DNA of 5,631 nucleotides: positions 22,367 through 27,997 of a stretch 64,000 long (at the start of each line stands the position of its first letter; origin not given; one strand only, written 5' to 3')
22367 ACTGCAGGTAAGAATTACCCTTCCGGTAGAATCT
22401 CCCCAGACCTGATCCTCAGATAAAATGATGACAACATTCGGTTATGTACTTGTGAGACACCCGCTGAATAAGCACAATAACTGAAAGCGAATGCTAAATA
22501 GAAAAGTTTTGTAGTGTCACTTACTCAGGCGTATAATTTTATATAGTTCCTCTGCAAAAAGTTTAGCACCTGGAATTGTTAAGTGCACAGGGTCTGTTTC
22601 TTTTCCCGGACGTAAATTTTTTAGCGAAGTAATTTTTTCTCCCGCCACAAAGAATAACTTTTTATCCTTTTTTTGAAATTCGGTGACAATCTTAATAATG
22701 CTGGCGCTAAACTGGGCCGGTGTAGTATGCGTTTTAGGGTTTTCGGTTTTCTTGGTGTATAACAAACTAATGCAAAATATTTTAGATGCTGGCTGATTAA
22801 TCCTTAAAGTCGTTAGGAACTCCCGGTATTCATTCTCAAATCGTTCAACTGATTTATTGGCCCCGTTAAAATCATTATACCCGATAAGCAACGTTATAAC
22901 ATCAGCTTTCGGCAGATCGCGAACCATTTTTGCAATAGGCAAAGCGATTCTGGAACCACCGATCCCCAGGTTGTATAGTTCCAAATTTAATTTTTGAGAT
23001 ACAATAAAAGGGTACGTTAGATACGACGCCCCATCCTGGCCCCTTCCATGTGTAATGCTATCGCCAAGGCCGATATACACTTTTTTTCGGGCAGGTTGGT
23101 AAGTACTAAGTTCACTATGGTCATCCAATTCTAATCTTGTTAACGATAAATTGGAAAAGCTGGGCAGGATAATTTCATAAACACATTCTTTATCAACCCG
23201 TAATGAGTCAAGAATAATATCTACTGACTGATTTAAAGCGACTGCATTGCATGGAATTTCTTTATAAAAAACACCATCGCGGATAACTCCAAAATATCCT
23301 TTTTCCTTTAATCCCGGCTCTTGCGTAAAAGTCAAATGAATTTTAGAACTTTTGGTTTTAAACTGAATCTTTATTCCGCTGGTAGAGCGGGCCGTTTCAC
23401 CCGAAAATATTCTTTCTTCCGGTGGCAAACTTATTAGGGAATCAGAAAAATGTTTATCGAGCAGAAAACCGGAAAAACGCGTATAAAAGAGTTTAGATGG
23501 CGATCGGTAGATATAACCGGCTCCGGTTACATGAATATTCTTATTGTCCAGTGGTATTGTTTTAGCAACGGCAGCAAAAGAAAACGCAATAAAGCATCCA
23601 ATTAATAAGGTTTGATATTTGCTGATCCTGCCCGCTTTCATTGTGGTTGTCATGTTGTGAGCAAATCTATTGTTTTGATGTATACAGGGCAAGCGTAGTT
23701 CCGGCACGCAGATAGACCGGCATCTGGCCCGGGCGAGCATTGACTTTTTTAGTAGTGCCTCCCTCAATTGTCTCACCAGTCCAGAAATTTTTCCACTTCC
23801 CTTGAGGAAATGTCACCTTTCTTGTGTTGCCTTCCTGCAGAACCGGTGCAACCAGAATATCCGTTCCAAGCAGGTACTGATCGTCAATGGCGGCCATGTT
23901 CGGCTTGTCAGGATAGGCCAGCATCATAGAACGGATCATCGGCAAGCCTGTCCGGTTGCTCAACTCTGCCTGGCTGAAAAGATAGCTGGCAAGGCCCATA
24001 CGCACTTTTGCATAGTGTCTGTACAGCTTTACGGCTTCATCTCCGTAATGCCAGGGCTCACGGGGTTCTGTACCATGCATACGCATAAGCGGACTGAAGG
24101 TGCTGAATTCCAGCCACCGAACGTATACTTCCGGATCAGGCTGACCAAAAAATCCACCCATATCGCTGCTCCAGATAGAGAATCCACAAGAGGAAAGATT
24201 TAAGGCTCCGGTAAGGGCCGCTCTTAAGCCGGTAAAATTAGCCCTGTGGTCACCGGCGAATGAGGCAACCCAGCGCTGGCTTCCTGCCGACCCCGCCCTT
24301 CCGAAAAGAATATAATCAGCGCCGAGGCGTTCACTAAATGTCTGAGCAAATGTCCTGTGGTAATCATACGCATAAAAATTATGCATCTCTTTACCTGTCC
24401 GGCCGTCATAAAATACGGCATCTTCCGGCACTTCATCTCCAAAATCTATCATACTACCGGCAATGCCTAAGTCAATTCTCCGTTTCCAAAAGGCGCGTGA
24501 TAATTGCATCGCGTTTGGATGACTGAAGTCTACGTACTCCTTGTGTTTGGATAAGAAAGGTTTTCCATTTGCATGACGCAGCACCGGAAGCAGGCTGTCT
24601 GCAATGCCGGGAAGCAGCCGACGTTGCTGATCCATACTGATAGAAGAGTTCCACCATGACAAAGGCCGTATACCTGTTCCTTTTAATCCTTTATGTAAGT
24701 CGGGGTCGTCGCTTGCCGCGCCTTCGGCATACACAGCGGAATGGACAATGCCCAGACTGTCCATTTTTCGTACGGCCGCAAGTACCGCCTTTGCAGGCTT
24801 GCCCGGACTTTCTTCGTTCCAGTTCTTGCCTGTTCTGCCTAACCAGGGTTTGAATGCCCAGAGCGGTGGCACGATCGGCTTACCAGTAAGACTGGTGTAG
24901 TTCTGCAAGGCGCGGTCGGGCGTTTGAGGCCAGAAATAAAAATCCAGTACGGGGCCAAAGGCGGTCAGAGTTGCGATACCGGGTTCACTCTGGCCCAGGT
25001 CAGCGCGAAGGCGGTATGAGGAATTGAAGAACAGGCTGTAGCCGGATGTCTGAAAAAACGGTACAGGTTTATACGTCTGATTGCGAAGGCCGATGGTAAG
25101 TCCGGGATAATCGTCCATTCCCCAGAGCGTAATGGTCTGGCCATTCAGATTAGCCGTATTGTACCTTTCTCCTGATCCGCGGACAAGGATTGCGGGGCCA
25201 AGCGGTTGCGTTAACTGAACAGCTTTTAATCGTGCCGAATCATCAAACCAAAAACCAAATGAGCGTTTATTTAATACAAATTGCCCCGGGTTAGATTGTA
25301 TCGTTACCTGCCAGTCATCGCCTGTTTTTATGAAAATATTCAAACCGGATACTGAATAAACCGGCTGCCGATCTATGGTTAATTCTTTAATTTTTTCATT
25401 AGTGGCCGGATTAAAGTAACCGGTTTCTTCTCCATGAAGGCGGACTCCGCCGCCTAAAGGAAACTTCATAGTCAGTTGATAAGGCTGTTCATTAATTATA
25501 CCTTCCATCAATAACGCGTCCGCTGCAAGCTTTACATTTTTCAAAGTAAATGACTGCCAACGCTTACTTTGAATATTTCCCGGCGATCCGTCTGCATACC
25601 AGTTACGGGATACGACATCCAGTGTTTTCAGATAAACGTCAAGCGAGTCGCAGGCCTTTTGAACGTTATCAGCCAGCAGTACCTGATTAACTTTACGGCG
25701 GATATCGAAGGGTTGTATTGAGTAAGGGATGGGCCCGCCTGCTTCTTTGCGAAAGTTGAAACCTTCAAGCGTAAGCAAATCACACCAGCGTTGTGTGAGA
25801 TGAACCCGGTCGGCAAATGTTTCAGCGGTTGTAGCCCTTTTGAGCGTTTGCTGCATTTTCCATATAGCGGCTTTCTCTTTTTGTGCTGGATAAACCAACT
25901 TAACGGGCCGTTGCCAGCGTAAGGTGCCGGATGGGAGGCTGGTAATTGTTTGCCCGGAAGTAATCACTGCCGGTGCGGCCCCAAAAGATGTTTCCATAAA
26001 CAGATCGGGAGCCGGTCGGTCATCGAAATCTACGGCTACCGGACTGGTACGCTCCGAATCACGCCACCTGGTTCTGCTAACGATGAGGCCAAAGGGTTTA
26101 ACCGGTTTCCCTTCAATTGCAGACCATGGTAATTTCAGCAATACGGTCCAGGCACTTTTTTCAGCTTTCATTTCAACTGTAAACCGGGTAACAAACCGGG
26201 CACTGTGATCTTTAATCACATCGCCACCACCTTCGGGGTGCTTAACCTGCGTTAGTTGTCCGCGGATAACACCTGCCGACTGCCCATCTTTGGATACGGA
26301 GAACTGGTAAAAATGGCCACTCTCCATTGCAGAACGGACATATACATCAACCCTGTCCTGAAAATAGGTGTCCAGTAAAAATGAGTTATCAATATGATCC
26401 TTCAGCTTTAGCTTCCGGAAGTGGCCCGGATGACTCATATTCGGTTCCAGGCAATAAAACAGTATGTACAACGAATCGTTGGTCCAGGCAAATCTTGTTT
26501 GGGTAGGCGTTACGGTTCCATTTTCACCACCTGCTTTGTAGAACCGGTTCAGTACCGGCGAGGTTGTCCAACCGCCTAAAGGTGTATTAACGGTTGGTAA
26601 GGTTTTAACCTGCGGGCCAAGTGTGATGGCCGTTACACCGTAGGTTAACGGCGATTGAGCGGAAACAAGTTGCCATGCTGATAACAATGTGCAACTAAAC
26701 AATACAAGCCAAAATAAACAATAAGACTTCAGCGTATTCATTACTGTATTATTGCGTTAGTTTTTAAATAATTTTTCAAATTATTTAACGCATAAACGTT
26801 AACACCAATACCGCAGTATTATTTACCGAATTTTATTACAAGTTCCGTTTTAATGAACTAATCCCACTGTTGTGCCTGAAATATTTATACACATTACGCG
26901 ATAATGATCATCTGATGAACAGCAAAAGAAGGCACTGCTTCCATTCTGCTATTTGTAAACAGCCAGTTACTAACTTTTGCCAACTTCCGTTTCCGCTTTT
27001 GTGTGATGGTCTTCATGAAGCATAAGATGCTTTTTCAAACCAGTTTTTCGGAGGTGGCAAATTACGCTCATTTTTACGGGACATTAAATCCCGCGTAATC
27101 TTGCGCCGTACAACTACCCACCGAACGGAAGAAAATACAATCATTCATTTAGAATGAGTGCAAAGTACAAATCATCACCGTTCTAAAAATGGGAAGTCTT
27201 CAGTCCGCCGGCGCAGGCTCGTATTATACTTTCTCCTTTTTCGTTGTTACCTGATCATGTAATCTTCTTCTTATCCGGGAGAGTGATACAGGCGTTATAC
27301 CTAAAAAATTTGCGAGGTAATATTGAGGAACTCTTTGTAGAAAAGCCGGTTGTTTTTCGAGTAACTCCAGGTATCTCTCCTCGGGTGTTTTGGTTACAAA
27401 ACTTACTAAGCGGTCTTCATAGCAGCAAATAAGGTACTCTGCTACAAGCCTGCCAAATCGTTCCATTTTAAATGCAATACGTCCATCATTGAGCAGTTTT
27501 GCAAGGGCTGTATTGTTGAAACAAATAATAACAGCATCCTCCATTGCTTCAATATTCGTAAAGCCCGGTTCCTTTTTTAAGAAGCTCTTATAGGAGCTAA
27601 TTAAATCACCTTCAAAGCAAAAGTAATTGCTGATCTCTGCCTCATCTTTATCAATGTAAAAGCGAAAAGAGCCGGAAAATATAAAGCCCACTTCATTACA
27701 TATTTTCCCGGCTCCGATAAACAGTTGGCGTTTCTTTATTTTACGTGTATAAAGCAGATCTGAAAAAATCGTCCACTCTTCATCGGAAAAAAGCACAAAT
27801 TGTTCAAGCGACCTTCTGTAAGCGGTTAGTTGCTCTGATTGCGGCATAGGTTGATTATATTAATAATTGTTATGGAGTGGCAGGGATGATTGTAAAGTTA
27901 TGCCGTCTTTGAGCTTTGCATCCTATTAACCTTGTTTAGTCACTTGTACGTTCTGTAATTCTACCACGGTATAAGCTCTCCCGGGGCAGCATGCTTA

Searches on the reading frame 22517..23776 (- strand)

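Call 52: search_protein_families(library=pfam, proteins=[window:22517-23776:-], max_evalue=0.001)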
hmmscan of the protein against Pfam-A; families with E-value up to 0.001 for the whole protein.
window:22517-23776:- (419 aa): 3 families
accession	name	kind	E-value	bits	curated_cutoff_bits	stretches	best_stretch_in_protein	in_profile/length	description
PF00657.28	Lipase_GDSL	-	5.9e-15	56.4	23.6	1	237-411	4-208/208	GDSL-like Lipase/Acylhydrolase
PF13472.12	Lipase_GDSL_2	-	6.6e-15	56.5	32.9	1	237-403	2-175/178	GDSL-like Lipase/Acylhydrolase family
PF14606.12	Lipase_GDSL_3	-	1.3e-05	26.1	27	1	235-416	5-178/178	GDSL-like Lipase/Acylhydrolase family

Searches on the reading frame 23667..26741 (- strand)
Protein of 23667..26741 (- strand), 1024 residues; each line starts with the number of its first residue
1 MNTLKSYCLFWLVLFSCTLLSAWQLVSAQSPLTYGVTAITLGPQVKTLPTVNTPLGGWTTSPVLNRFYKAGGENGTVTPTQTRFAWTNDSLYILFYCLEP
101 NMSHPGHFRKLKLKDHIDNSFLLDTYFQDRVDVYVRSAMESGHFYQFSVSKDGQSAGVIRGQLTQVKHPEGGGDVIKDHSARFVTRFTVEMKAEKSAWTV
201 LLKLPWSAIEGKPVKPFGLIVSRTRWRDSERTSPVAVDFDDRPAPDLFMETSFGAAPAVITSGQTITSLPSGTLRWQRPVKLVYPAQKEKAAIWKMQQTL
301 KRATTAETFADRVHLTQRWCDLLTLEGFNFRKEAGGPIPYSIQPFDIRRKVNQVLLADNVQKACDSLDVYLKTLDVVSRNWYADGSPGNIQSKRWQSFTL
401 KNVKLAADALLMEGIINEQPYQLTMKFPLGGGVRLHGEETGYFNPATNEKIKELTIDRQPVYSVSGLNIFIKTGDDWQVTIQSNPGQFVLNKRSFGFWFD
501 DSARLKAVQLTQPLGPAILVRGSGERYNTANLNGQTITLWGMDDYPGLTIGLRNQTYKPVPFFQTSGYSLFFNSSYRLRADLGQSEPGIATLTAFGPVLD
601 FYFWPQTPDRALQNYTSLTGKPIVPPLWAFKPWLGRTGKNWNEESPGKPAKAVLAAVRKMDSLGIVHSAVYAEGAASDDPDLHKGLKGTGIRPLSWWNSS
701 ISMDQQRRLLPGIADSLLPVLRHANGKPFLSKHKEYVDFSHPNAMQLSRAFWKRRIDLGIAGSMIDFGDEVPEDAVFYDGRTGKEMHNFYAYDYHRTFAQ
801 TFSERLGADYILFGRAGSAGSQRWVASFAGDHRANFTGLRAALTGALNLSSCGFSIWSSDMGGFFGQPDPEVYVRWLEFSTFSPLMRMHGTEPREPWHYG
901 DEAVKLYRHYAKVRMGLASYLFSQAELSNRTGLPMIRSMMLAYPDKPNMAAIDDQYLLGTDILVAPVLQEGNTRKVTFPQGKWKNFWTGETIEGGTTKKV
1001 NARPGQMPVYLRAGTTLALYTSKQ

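Call 52: search_protein_families(library=pfam, proteins=[window:23667-26741:-], max_evalue=0.001)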
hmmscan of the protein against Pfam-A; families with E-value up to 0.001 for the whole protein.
window:23667-26741:- (1024 aa): 3 families
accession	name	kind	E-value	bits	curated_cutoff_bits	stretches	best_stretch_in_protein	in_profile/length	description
PF01055.32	Glyco_hydro_31_2nd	-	4.6e-43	148.2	23.5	1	720-923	105-327/328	Glycosyl hydrolases family 31 TIM-barrel domain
PF21365.3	Glyco_hydro_31_3rd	-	2.1e-24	86.3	24.4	1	932-1015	1-85/87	Glycosyl hydrolase family 31 C-terminal domain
PF13802.12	Gal_mutarotas_2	-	5.5e-09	37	27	1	466-579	56-182/184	Glycosyl hydrolase 31 N-terminal galactose mutarotase-like domain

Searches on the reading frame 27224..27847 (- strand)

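Call 52: search_protein_families(library=pfam, proteins=[window:27224-27847:-], max_evalue=0.001)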
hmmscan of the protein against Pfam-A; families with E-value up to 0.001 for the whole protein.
window:27224-27847:- (207 aa): 1 family
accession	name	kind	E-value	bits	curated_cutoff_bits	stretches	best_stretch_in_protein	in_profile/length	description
PF00027.35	cNMP_binding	-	1.9e-06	28.2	27.5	1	35-120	2-87/89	Cyclic nucleotide-binding domain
